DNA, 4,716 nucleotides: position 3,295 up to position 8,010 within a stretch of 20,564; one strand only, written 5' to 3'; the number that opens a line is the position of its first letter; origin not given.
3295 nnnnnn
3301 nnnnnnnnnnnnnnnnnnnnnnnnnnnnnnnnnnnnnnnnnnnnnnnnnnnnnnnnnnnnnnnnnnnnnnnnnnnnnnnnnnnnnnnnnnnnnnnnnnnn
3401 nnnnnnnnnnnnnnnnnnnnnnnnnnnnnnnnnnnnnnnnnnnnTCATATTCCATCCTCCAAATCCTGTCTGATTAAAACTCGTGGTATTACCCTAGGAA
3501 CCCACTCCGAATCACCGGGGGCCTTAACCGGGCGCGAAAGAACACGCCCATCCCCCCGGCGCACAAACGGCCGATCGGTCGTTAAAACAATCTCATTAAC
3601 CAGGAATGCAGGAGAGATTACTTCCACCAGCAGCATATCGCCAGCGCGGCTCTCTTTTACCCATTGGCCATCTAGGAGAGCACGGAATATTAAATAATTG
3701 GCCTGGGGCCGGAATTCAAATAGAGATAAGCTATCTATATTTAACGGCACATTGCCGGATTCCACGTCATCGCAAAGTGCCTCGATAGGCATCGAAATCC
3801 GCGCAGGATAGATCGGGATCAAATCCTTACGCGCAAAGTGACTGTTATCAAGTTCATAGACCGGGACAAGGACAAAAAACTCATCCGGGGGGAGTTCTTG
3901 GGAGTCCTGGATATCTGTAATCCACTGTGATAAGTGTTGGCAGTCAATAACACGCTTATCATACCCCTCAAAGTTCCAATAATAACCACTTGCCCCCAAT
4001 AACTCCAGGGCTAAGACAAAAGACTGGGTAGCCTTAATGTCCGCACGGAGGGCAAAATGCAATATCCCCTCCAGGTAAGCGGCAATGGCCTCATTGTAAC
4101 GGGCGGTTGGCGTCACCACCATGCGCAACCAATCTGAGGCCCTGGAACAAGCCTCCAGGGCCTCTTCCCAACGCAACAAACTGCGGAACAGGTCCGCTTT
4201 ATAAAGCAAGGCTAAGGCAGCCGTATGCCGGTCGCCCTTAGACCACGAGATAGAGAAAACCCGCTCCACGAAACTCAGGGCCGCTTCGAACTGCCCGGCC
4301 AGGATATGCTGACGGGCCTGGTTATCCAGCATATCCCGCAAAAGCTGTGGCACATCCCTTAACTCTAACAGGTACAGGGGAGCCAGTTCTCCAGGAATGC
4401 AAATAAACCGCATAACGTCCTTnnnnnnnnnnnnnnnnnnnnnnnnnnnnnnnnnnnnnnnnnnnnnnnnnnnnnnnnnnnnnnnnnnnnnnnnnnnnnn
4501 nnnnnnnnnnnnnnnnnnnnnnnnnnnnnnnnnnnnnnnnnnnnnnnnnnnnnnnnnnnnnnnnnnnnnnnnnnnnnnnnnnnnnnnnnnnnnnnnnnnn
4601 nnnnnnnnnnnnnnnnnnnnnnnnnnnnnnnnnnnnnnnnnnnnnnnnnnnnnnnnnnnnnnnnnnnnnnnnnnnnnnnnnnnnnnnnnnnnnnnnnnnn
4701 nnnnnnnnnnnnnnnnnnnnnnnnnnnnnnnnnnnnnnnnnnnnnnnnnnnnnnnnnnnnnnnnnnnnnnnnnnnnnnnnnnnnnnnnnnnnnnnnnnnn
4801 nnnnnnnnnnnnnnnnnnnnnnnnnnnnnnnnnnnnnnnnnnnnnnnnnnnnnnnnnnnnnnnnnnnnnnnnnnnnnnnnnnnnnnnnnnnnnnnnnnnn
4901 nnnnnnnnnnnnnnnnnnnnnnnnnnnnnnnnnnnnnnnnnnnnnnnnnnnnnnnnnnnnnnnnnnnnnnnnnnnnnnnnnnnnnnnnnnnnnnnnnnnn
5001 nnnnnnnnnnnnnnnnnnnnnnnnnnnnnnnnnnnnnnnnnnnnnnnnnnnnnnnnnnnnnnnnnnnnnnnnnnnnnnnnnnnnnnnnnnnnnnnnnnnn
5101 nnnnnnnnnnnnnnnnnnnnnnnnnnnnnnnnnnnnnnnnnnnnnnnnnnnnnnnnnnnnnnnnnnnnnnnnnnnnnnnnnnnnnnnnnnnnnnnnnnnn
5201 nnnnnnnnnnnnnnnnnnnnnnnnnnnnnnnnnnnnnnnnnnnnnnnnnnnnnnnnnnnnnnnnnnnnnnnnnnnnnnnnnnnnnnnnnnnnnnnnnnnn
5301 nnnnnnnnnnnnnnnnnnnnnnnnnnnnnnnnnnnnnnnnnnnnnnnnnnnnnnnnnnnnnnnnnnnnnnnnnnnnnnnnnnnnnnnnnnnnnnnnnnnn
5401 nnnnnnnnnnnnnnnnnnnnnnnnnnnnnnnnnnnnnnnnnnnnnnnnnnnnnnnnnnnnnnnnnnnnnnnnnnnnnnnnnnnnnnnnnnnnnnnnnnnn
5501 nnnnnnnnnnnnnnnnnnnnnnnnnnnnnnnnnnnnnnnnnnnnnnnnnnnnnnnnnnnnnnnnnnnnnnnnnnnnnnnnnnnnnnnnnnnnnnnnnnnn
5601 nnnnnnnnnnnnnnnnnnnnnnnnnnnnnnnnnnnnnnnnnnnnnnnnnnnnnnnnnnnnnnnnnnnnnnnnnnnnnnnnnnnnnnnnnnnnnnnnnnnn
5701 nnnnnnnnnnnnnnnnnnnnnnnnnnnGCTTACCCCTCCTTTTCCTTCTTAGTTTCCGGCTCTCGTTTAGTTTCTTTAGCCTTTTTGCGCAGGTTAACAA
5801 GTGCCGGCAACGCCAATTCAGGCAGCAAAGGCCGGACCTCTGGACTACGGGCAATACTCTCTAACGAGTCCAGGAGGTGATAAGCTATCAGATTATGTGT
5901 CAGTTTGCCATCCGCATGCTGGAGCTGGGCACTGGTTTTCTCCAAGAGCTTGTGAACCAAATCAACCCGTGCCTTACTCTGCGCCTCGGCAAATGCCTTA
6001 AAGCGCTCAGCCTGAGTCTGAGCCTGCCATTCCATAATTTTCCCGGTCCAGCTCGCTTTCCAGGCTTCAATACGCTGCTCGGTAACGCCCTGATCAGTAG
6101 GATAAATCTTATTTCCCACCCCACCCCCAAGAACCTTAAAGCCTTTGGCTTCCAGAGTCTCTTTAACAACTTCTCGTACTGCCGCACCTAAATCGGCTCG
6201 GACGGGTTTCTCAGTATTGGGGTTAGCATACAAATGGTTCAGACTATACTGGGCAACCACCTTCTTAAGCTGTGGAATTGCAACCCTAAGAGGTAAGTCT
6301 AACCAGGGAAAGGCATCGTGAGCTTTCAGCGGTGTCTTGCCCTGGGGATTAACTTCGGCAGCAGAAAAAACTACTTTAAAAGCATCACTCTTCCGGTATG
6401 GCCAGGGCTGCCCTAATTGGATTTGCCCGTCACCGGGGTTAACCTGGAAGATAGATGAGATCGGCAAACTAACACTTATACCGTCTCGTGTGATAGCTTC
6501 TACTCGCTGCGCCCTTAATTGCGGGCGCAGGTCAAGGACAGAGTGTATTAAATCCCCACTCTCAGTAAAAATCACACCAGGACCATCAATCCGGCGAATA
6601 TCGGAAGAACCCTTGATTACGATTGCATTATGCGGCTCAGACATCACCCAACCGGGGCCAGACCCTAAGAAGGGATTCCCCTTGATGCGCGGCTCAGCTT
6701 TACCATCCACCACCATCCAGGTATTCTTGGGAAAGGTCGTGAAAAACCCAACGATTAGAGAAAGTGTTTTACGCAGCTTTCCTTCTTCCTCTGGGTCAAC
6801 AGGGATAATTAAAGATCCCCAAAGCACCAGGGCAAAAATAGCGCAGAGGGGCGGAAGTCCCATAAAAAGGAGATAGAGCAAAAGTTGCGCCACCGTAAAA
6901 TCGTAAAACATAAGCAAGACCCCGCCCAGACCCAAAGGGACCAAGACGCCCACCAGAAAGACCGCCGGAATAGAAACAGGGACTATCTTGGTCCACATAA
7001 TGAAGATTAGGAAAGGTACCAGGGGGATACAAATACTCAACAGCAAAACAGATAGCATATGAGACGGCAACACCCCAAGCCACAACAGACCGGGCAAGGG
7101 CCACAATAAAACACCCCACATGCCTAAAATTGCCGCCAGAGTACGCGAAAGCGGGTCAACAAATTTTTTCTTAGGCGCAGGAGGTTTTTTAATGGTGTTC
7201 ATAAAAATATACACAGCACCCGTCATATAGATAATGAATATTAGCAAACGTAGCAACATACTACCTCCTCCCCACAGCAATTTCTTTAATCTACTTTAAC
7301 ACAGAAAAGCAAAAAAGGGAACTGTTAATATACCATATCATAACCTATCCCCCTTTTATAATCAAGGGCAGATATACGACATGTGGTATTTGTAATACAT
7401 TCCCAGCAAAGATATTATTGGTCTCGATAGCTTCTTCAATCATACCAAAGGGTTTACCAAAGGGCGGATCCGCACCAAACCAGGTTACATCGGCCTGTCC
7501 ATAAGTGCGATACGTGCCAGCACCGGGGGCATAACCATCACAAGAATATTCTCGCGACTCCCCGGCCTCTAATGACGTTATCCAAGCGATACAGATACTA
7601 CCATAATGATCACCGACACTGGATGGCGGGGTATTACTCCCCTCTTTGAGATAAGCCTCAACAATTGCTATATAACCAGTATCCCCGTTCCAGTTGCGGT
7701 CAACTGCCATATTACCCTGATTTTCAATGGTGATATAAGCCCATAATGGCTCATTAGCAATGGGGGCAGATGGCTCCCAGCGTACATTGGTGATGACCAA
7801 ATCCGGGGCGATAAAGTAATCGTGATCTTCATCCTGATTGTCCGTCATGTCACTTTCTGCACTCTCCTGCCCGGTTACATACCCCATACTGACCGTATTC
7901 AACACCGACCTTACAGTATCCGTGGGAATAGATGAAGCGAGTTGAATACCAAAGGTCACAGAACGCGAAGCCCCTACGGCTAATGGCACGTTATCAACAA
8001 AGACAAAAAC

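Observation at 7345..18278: Both giant surface proteins end in the same short tail [VI]YLP[LV][IV]I[KR], a possible unrecognised C-terminal sorting or processing tag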

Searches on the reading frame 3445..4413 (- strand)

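Call 6: search_protein_families(library=pfam, proteins=[window:3445-4413:-], max_evalue=0.01)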
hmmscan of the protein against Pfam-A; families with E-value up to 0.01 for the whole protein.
window:3445-4413:- (322 aa): 2 families
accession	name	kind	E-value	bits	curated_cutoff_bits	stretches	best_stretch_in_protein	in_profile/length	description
PF00515.34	TPR_1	-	0.0064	16.7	27.8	0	66-92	1-27/34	Tetratricopeptide repeat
PF13424.12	TPR_12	-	0.0069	17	30.1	1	28-94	5-73/77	Tetratricopeptide repeat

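Call 7: search_protein_families(library=ncbifam, proteins=[window:3445-4413:-], max_evalue=0.01)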
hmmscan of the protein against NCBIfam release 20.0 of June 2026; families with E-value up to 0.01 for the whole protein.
window:3445-4413:- (322 aa): 0 families

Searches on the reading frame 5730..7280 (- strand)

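Call 6: search_protein_families(library=pfam, proteins=[window:5730-7280:-], max_evalue=0.01)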
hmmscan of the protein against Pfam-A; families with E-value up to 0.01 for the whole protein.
window:5730-7280:- (516 aa): 1 family
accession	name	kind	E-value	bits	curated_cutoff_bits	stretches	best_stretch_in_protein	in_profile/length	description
PF01145.31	Band_7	-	4.9e-05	23.9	23.6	0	216-283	5-72/176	SPFH domain / Band 7 family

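Call 7: search_protein_families(library=ncbifam, proteins=[window:5730-7280:-], max_evalue=0.01)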
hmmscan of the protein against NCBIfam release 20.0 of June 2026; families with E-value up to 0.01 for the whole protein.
window:5730-7280:- (516 aa): 0 families

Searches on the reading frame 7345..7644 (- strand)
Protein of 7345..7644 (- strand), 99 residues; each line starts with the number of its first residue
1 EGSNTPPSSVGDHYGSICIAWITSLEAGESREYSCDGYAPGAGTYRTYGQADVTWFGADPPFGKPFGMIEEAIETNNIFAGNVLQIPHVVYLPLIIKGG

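Call 74: search_protein_families(library=ncbifam, proteins=[window:7345-7644:-], max_evalue=10)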
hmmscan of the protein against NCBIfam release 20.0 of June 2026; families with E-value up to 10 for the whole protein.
window:7345-7644:- (99 aa): 0 families

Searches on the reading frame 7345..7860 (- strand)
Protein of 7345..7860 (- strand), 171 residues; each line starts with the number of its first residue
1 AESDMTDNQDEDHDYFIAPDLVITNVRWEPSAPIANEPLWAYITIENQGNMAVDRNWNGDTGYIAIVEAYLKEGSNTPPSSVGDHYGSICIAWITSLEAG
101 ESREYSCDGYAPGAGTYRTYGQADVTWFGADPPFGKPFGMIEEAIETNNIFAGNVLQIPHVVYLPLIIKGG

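Call 18: find_homologous_proteins(query=window:7345-7860:-, max_evalue=0.001)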
Query window:7345-7860:-: 11 candidates shared short words with the query, none scored E <= 0.001.
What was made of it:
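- Tried and rejected: An indexed homologue search with the last 171 aa of the DUF11 giant found nothing (call 18).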

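Call 21: search_protein_families(library=ncbifam, proteins=[window:7348-7860:-], max_evalue=10)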
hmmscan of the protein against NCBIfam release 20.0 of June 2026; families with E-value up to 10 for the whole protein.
window:7348-7860:- (171 aa): 0 families

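Call 22: search_protein_families(library=pfam, proteins=[window:7348-7860:-], max_evalue=10)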
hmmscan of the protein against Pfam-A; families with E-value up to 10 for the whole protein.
window:7348-7860:- (171 aa): 2 families
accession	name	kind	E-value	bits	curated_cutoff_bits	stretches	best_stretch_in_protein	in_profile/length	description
PF07705.17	CARDB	-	0.00012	22.7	22.7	1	18-52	1-34/101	CARDB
PF07696.17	7TMR-DISMED2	-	0.056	13.8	22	1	28-86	33-92/136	7TMR-DISM extracellular 2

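Call 56: predict_structure(protein=window:7348-7860:-)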
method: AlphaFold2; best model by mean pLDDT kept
length: 171 residues; sequences in the alignment: 1
mean_pLDDT: 39.9   pTM: 0.41
mean pLDDT of the five models: 39.9, 39.3, 37.8, 36.2, 30.5
residues with pLDDT >= 90: 0; 70-90: 5; 50-70: 33; < 50: 133
segments of 3 or more residues with pLDDT < 50: 1-18, 32-39, 51-93, 108-171
pLDDT, mean of each block of 10 residues (from residue 1): 35 41 60 46 64 39 43 37 38 59 59 28 28 27 29 23 24 23
secondary structure, 60 per line:
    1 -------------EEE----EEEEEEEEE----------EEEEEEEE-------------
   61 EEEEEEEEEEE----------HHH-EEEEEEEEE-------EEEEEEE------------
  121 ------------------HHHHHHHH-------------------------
elements in order: E14-16 E21-29 E40-47 E61-71 E86-94 E102-108 H139-146

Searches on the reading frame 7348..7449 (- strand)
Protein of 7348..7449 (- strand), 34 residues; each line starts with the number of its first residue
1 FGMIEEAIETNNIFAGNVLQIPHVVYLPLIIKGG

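Call 21: search_protein_families(library=ncbifam, proteins=[window:7348-7449:-], max_evalue=10)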
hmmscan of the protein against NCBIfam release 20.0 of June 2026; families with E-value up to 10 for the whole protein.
seq(34 aa): 2 families
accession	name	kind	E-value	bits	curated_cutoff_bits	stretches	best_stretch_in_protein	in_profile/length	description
NF053834.1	ultrashort_CTERM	domain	0.072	13.2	10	1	25-32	3-10/10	YLP-box putative sorting motif-containing protein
NF050076.1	sort_motif_YLP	domain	0.075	12.9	15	1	25-32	4-11/11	YLP-box putative sorting motif-containing protein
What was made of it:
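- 7354..7377 (-): YLP box of the DUF11/CLIPPER giant: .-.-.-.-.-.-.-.. It is followed by GG (7348-7353) and the stop codon (7345-7347). The isolated tail scores 13.2 bits on NF053834 (cut-off 10) and 12.9 bits on NF050076 (cut-off 15) (call 21).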

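Call 22: search_protein_families(library=pfam, proteins=[window:7348-7449:-], max_evalue=10)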
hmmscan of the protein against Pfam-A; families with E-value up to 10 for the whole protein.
seq(34 aa): 0 families
